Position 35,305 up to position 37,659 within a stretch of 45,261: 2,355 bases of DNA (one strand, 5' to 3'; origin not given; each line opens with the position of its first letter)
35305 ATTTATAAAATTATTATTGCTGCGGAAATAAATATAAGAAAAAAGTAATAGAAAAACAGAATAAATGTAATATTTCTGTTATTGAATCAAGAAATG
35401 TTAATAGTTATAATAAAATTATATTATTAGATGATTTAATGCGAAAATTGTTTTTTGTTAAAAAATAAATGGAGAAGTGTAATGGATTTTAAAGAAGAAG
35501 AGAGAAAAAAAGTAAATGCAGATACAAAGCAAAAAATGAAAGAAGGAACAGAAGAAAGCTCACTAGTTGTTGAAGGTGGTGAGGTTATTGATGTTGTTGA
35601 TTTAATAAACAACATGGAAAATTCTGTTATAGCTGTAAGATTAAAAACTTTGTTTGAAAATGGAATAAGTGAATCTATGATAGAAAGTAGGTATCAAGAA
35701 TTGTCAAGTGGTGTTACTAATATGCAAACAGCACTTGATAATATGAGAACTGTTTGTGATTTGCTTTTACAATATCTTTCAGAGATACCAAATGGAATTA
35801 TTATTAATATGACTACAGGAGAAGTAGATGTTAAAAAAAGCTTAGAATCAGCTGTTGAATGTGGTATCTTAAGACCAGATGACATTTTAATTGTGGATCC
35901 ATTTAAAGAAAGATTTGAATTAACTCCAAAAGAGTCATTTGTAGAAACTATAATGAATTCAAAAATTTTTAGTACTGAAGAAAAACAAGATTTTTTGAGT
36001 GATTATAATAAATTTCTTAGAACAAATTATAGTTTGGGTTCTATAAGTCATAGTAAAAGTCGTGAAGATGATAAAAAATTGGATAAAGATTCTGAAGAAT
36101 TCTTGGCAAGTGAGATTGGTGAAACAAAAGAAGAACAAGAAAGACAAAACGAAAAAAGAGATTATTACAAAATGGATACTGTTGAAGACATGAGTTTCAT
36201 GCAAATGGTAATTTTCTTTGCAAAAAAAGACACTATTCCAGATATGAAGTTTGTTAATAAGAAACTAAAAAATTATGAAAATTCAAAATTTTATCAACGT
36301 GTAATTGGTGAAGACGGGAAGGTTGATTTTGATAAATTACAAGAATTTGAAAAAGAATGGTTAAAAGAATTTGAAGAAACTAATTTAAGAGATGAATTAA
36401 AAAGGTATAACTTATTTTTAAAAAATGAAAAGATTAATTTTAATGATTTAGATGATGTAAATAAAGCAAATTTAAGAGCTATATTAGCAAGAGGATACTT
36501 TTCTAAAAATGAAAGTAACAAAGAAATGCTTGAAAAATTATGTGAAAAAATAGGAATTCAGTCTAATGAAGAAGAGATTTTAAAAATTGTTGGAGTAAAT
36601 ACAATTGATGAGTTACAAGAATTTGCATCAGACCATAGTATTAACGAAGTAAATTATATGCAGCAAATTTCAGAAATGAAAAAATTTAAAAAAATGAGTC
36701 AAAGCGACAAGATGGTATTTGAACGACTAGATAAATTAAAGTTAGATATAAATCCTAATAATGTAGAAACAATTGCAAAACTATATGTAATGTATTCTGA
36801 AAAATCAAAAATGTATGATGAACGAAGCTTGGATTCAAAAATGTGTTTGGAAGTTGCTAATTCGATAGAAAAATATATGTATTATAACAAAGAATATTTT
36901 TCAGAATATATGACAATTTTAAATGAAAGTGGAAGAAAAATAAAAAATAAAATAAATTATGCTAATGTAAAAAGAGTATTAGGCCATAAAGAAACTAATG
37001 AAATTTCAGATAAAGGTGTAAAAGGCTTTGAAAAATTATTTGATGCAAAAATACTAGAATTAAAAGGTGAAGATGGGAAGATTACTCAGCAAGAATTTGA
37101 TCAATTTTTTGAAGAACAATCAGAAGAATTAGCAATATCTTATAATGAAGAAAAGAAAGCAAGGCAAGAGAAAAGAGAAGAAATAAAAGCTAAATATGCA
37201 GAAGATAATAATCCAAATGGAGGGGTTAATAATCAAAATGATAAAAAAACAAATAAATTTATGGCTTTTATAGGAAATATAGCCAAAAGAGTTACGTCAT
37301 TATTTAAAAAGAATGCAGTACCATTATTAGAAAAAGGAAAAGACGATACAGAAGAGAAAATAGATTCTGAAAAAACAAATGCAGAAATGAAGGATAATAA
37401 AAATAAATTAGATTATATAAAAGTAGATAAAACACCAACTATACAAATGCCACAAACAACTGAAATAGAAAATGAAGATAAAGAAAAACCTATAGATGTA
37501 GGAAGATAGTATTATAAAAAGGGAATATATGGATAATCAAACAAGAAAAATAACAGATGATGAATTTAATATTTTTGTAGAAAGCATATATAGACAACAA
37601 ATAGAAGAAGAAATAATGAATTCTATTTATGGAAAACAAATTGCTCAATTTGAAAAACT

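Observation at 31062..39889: Family of three large acidic orphan paralogs bracketing topA and co-transcribed with dcw genes and trmFO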

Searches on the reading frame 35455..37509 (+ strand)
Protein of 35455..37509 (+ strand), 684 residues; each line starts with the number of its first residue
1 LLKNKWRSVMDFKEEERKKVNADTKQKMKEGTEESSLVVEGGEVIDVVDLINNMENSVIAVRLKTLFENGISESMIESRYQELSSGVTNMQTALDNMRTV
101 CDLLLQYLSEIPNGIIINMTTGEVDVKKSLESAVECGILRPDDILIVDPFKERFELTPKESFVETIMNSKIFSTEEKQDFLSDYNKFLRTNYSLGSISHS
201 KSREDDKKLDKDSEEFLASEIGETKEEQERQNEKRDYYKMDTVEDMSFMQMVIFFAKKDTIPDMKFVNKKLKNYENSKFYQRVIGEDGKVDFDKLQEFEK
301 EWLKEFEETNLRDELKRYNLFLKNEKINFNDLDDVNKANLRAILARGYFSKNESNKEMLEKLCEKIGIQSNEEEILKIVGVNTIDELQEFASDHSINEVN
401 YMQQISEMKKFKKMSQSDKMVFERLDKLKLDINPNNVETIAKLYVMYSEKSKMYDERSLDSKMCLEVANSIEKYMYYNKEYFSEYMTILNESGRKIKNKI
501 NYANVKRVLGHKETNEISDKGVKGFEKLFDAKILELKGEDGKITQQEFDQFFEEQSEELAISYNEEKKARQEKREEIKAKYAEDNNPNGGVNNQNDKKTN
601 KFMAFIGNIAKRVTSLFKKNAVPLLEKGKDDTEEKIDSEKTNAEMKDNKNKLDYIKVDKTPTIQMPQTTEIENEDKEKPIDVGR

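Call 4: search_protein_families(library=pfam, proteins=[window:35455-37509:+], max_evalue=1)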
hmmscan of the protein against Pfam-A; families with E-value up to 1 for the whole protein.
window:35455-37509:+ (684 aa): 2 families
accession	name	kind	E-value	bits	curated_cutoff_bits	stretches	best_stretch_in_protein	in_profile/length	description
PF03717.20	PBP_dimer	-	0.03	15.2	24.4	1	186-301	15-137/180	Penicillin-binding Protein dimerisation domain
PF21325.3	SHPRH_helical-1st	-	0.1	13.3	27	0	4-28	45-69/95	E3 ubiquitin-protein ligase SHPRH, first helical domain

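Call 9: search_protein_families(library=ncbifam, proteins=[window:35455-37509:+], max_evalue=1)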
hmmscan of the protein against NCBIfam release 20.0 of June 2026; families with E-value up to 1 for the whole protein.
window:35455-37509:+ (684 aa): 0 families

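Call 10: find_homologous_proteins(query=window:35455-37509:+)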
Query window:35455-37509:+ (684 aa): 11 proteins with E <= 0.001 among 8000 candidates.
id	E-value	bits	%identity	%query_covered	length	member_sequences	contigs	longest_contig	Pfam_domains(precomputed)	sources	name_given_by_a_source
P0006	0.0e+0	1438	100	99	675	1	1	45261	-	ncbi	-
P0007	0.0e+0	1329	92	99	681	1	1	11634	-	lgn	-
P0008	0.0e+0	1316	90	99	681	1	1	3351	-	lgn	-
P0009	0.0e+0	1304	90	99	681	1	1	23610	-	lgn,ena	-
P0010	0.0e+0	1299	89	99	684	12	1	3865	-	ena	-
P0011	2.0e-254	864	61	99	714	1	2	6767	-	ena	-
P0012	4.3e-178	612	39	82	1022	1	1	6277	-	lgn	-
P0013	3.9e-151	523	46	87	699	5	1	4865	-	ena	-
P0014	7.0e-141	489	93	35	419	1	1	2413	PF01432.27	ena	-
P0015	1.2e-85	307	30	95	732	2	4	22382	-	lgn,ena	-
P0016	2.6e-68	249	36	67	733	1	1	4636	-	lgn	-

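Call 19: find_related_loci(query=A2, collection=genome_contigs, flank=10000)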
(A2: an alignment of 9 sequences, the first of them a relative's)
Query A2 (675 aa) in genome_contigs; peptide patterns used: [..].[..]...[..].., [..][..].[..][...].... (x = any residue, [..] = any of these).
93 stretches matched a pattern; 1 encode a relative of the query (tblastn E <= 1e-3); 1 distinct loci.
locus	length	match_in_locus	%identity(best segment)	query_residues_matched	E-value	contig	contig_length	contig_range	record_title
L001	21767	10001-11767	46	2-593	1e-155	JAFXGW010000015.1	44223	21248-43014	MAG: Clostridia bacterium isolate RGIG6403 Sheep_Rectum-5__c167539, whole genome shotgun sequence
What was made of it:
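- They come from animal-gut MAGs (call 19).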

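Call 21: find_encoding_contigs(protein=P0015, flank=10000, max_places=4)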
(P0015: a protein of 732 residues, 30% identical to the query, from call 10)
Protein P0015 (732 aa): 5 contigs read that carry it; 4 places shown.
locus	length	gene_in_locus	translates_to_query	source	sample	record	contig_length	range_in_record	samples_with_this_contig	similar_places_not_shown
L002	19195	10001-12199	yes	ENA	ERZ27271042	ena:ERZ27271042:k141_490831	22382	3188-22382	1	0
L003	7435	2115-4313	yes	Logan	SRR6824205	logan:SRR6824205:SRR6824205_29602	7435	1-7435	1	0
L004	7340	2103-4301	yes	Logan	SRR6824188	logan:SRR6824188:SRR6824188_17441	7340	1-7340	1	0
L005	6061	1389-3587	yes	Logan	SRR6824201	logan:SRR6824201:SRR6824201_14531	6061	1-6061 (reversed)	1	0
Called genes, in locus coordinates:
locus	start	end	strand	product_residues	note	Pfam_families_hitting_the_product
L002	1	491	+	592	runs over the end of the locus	PF03717:PBP_dimer, PF21922:PBP_dimer_2 (faint), PF00905:Transpeptidase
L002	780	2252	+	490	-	PF01225:Mur_ligase, PF08245:Mur_ligase_M, PF02875:Mur_ligase_C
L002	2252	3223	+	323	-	PF00953:Glycos_transf_4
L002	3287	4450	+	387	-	PF01098:FTSW_RODA_SPOVE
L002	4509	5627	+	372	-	PF03033:Glyco_transf_28, PF04101:Glyco_tran_28_C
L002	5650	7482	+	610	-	-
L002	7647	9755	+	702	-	PF01751:Toprim, PF01131:Topoisom_bac, PF01396:Zn_ribbon_Top1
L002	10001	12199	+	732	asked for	-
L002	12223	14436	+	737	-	-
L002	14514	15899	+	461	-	PF01134:GIDA, PF03486:HI0933_like (faint), PF07992:Pyr_redox_2 (weak)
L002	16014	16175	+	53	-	-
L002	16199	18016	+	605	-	-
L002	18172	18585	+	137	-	PF00164:Ribosom_S12_S23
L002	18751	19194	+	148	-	?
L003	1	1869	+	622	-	?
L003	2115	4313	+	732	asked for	-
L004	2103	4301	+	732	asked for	-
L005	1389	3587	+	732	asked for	-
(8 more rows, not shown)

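Call 32: predict_structure(alignment_id=A4)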
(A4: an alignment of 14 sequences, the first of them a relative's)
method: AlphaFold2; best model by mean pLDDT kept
length: 675 residues; sequences in the alignment: 14
mean_pLDDT: 68.2   pTM: 0.44
mean pLDDT of the five models: 68.2, 65.5, 63.5, 61.4, 57.7
residues with pLDDT >= 90: 50; 70-90: 332; 50-70: 161; < 50: 132
segments of 3 or more residues with pLDDT < 50: 1-3, 147-151, 184-194, 530-538, 544-550, 575-592, 603-675
pLDDT, mean of each block of 10 residues (from residue 1): 57 70 60 62 62 80 79 73 78 83 75 76 70 59 51 64 75 66 45 53 77 83 84 83 83 83 89 90 91 87 84 72 77 90 89 88 90 89 71 69 70 77 81 92 82 85 86 78 55 85 81 82 68 46 48 61 65 41 33 53 44 32 26 26 28 28 28 30
secondary structure, 60 per line:
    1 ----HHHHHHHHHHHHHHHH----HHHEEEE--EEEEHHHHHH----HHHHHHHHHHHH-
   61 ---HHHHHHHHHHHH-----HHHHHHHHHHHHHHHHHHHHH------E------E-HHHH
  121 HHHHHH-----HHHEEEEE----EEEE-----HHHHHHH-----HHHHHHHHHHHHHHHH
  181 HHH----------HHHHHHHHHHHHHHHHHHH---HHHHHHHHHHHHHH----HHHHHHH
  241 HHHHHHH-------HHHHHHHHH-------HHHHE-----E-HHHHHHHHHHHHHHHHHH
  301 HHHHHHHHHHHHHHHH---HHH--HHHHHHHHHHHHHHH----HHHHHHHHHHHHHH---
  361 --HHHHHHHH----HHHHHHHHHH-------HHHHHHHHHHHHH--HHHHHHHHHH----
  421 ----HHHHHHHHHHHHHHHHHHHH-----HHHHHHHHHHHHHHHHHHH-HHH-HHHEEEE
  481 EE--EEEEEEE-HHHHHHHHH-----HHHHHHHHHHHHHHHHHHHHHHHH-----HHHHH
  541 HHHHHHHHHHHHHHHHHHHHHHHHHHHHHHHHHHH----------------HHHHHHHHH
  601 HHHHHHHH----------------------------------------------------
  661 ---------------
elements in order (helices of 4 or more, strands of 3 or more residues): H5-20 E28-31 E34-37 H38-43 H48-59 H64-75 H81-101 H117-126 E135-139 E144-147 H153-159 H165-183 H194-212 H216-229 H234-247 H255-263 H271-274 H283-316 H325-339 H344-357 H363-370 H375-384 H392-404 H407-416 H425-444 H450-468 E477-482 E485-491 H493-501 H507-530 H536-575 H592-608
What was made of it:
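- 35482..37509 (+): M2, 675 aa, pI 5.0; slot 2. AF2 pLDDT 68, with the core at residues 200-480 around 85 (call 32).
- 37255..37311 (+): M2 cationic amphipathic helix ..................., followed by PLLEKG. Isolated helix 592-608 in a low-pLDDT region (call 32).
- AF2 gives all-alpha models with a disordered tail that contains one isolated helix (call 32). AF2 places a short beta bridge there (call 32). The AF2 core of M2 reaches pLDDT about 85 (call 32).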

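Call 35: search_protein_representatives(alignment_id=A2)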
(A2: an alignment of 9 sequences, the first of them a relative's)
Query: 9 sequences, 699 profile positions. Proteins with E-value up to 0.001 (for the whole library): 64; up to 1e-10: 39; up to 1e-30: 9. The best 64 are listed.
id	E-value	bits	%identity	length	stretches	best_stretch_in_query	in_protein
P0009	0.0e+00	1129.8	-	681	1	1-699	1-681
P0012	0.0e+00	1121.1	-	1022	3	1-588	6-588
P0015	4.7e-262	888.0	-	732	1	3-696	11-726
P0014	7.9e-130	450.9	-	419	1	4-252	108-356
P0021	3.8e-64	233.8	-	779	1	2-689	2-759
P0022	4.1e-60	220.5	-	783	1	4-507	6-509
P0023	1.7e-58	215.1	-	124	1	1-120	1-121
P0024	2.1e-50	188.4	-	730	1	3-690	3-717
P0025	1.8e-35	139.0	-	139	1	574-699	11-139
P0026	5.7e-28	114.3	-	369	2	164-372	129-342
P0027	4.3e-26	108.0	-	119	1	406-515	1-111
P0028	1.6e-23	99.5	-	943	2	237-561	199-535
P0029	9.6e-23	97.0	-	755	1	16-403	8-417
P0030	2.6e-22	95.6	-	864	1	28-530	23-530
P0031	6.3e-18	81.0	-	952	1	10-215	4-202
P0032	7.1e-18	80.9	-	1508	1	9-535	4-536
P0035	2.8e-17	78.9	-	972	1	20-356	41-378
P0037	1.8e-16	76.2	-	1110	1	10-187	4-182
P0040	6.3e-15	71.1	-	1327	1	6-539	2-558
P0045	6.1e-13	64.6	-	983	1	11-231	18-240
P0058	2.0e-09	53.0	-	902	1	7-321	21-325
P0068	1.9e-06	43.1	-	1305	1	17-597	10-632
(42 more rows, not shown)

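Call 37: fold_search(model_id=the predicted structure, library=pdb)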
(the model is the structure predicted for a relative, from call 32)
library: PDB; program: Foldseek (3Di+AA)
matches with E <= 10: 361; with E <= 0.001: 0
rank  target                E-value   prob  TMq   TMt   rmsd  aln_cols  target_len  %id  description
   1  3woz_D                8.7e-02  0.63  0.10  0.24  22.4       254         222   13  Crystal structure of CLASP2 TOG domain (TOG3) (released 2015-05-27)
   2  4rv1_B                1.5e-01  0.15  0.09  0.13  24.6       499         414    9  Crystal Structure of Engineered Protein. Northeast Structural Genomics Consortium (NESG) Target OR497. (released 2014-12-10)
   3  7v2y_B                1.9e-01  0.13  0.09  0.06  31.3       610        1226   13  cryo-EM structure of yeast THO complex with Sub2 (released 2022-07-27)
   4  8fzk_A                2.0e-01  0.15  0.09  0.13  25.3       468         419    9  Dimeric human importin alpha subunit (released 2023-02-08)
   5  8hkw_A                2.1e-01  0.14  0.10  0.15  24.8       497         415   10  Crystal structure of importin-alpha3 bound to the 53BP1 nuclear localization signal (released 2022-12-21)
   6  6wx8_C                2.9e-01  0.13  0.10  0.15  24.8       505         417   10  SOX2 bound to Importin-alpha 3 (released 2020-10-28)
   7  9hqv_Yb               3.1e-01  0.10  0.10  0.11  28.6       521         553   10  Cryo-EM structure of the small subunit of the mitochondrial ribosome from Toxoplasma gondii (released 2025-06-11)
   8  4rv1_D                3.3e-01  0.10  0.08  0.12  24.2       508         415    9  Crystal Structure of Engineered Protein. Northeast Structural Genomics Consortium (NESG) Target OR497. (released 2014-12-10)
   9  7z8r_D                3.4e-01  0.06  0.07  0.05  26.2       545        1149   10  CAND1-CUL1-RBX1 (released 2023-04-19)
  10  7wa4_A                3.6e-01  0.10  0.12  0.14  24.4       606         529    9  Crystal structure of GIGANTEA in complex with LKP2 (released 2022-04-27)
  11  4rv1_A                3.9e-01  0.09  0.08  0.12  24.4       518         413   10  Crystal Structure of Engineered Protein. Northeast Structural Genomics Consortium (NESG) Target OR497. (released 2014-12-10)
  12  7z8t_D                3.9e-01  0.06  0.08  0.06  25.5       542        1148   10  CAND1-SCF-SKP2 CAND1 engaged SCF rocked (released 2023-04-19)
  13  7z8v_D                4.9e-01  0.06  0.07  0.05  24.9       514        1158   12  CAND1-SCF-SKP2 (SKP1deldel) CAND1 engaged SCF rocked (released 2023-04-19)
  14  7anz_D                5.3e-01  0.07  0.09  0.10  31.9       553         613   14  Structure of the Candida albicans gamma-Tubulin Small Complex (released 2020-11-04)
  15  8uwb_E                5.6e-01  0.10  0.09  0.14  28.6       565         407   12  Crystal structure of PP2A PPP2R1A-PPP2CA-PPP2R5E phosphatase. (released 2024-04-17)
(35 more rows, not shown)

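Call 38: search_protein_families(library=pfam, proteins=[P0021, P0028, P0030, P0032, P0031, P0035, P0037, P0040, P0045], max_evalue=0.01)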
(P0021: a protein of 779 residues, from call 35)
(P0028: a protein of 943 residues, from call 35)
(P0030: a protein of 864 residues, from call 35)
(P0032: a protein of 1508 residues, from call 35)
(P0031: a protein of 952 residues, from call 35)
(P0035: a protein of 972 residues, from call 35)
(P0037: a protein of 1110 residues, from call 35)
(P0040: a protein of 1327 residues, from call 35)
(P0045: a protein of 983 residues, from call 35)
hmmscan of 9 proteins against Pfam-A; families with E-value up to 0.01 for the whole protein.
P0021 (779 aa): 0 families

P0028 (943 aa): 0 families

P0030 (864 aa): 0 families

P0032 (1508 aa): 0 families

P0031 (952 aa): 0 families

P0035 (972 aa): 0 families

P0037 (1110 aa): 0 families

P0040 (1327 aa): 0 families

P0045 (983 aa): 0 families

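Call 69: search_protein_families(library=padloc, proteins=[window:35455-37509:+], max_evalue=0.1)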
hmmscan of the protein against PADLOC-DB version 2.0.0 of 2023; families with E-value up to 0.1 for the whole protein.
window:35455-37509:+ (684 aa): 0 families

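Call 70: search_protein_families(library=phrogs, proteins=[window:35455-37509:+], max_evalue=0.1)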
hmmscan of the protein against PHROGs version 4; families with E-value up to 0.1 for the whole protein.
window:35455-37509:+ (684 aa): 3 families
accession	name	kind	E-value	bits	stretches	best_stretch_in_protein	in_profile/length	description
phrog_1267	-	lysis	0.033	15.9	0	566-629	35-98/119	Rz-like spanin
phrog_10612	-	unknown function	0.035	15.4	0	353-414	20-82/112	-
phrog_12155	-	unknown function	0.07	14.2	0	522-559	66-102/116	-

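Call 71: search_solved_structures(query=A2, max_evalue=1)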
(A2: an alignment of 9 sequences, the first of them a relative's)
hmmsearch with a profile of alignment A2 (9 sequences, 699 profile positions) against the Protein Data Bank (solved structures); distinct sequences matched with E-value up to 1: 0.

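Call 78: find_encoding_contigs(protein=P0045, flank=10000, max_places=1)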
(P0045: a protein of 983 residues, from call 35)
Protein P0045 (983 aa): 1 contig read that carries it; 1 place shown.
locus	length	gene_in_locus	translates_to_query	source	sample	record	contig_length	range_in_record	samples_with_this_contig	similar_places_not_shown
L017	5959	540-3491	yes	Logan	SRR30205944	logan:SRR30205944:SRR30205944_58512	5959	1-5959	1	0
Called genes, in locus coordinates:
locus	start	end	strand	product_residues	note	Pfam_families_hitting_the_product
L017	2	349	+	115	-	?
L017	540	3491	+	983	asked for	-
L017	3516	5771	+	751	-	-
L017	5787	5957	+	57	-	?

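Call 79: find_encoding_contigs(protein=P0058, flank=10000, max_places=1)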
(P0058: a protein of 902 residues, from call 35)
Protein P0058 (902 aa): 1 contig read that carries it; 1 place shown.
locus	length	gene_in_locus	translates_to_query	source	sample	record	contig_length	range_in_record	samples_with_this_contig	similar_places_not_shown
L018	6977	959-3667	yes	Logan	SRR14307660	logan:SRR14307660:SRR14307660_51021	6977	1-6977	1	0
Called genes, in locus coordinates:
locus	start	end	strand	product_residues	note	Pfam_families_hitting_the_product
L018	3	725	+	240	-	?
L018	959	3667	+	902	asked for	-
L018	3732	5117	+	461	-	PF01134:GIDA, PF07992:Pyr_redox_2 (faint)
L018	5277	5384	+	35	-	-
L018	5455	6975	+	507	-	?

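Call 80: find_encoding_contigs(protein=P0068, flank=10000, max_places=1)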
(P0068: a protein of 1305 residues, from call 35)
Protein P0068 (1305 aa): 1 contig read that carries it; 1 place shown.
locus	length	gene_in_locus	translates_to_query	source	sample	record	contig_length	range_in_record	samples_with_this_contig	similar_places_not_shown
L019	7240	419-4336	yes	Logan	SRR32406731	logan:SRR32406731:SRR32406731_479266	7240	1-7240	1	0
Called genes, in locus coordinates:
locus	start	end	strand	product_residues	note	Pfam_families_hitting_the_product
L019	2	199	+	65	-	?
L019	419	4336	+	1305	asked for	-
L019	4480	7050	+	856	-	-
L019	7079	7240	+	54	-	?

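Call 88: fold_search(model_id=the predicted structure, library=viral)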
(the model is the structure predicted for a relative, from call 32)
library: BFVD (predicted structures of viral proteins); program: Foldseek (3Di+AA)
matches with E <= 10: 94; with E <= 0.001: 0
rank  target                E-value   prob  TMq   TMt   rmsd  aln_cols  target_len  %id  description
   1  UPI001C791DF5         8.7e-02  0.18  0.11  0.09  36.2       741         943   12  (no name look-up for this kind of identifier)
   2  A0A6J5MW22            1.7e-01  0.18  0.08  0.12  34.3       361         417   11  Uncharacterized protein [uncultured Caudovirales phage]
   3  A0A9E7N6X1            2.2e-01  0.16  0.12  0.06  32.3       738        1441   11  (no name in the UniProt tables at hand)
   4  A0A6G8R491            3.3e-01  0.07  0.08  0.05  47.1       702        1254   11  (no name in the UniProt tables at hand)
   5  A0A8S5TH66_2          4.3e-01  0.06  0.08  0.07  37.2       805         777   12  Tail tape measure [Siphoviridae sp. ctTfn5]
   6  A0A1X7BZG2            4.7e-01  0.06  0.09  0.07  33.6       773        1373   12  (no name in the UniProt tables at hand)
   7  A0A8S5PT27            5.3e-01  0.11  0.13  0.08  56.5       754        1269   11  Chromosome segregation ATPase [Siphoviridae sp. ct96x5]
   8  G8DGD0                5.3e-01  0.09  0.09  0.13  24.7       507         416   11  (no name in the UniProt tables at hand)
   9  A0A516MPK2            5.6e-01  0.10  0.10  0.12  31.0       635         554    9  (no name in the UniProt tables at hand)
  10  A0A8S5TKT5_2          5.8e-01  0.09  0.11  0.09  29.4       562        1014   11  Helicase [Podoviridae sp. ctz6O13]
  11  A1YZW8                6.1e-01  0.06  0.07  0.07  40.6       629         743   12  Eukaryotic chromosome segregation ATPase-like protein [Burkholderia phage BcepF1]
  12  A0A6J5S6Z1            7.3e-01  0.06  0.09  0.08  40.4       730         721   15  Uncharacterized protein [uncultured Caudovirales phage]
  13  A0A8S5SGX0            7.6e-01  0.03  0.07  0.04  63.1       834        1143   12  Minor tail protein [Siphoviridae sp. ctBCr48]
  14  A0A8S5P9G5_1          8.7e-01  0.07  0.11  0.08  29.5       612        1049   11  Minor tail protein (Fragment) [Myoviridae sp. ctTYJ16]
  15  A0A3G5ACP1            9.0e-01  0.06  0.11  0.11  32.5       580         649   13  Dynamin N-terminal domain-containing protein [Satyrvirus sp.]
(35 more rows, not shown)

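Call 98: search_protein_families(library=pfam, alignment_id=A5, max_evalue=0.01)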
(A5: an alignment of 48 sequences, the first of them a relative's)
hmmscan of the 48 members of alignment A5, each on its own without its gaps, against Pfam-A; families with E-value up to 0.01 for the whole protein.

A. member 1, P0006 (675 aa): 0 families

B. families by the number of members that match (of 48 scanned): 1 family
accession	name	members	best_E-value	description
PF25082.1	GIPC1_GH2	1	0.0032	GIPC1-3 GH2 domain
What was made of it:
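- On EF-hand (Pfam EF-hand clan): No EF-hand family matches at E up to 1 (call 4), and none in 48 relatives (call 98).
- On Dockerin: No Pfam match (calls 4, 98).
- On MinD/ParA ATPases: No CbiA, ParA or MinD Pfam match (calls 4, 98).
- On FtsA / SepF / DivIVA division proteins: No Pfam or NCBIfam match (calls 4, 9, 98).
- Closest known: MinD C-terminal membrane-targeting sequence. Different: There is no P-loop ATPase, actin-like or SepF domain (calls 4, 98).
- Checked: EF-hand or dockerin likeness gets no model support (calls 4, 98).
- No nuclease, NTPase or other effector domain is found in any of 48 members (call 98). No EF-hand or dockerin model matches at E up to 1 for the window proteins (call 4) or up to 0.01 for the 48 relatives (call 98).
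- Tried and rejected: A Pfam scan of 48 distant relatives, each scanned individually, gave nothing (call 98).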
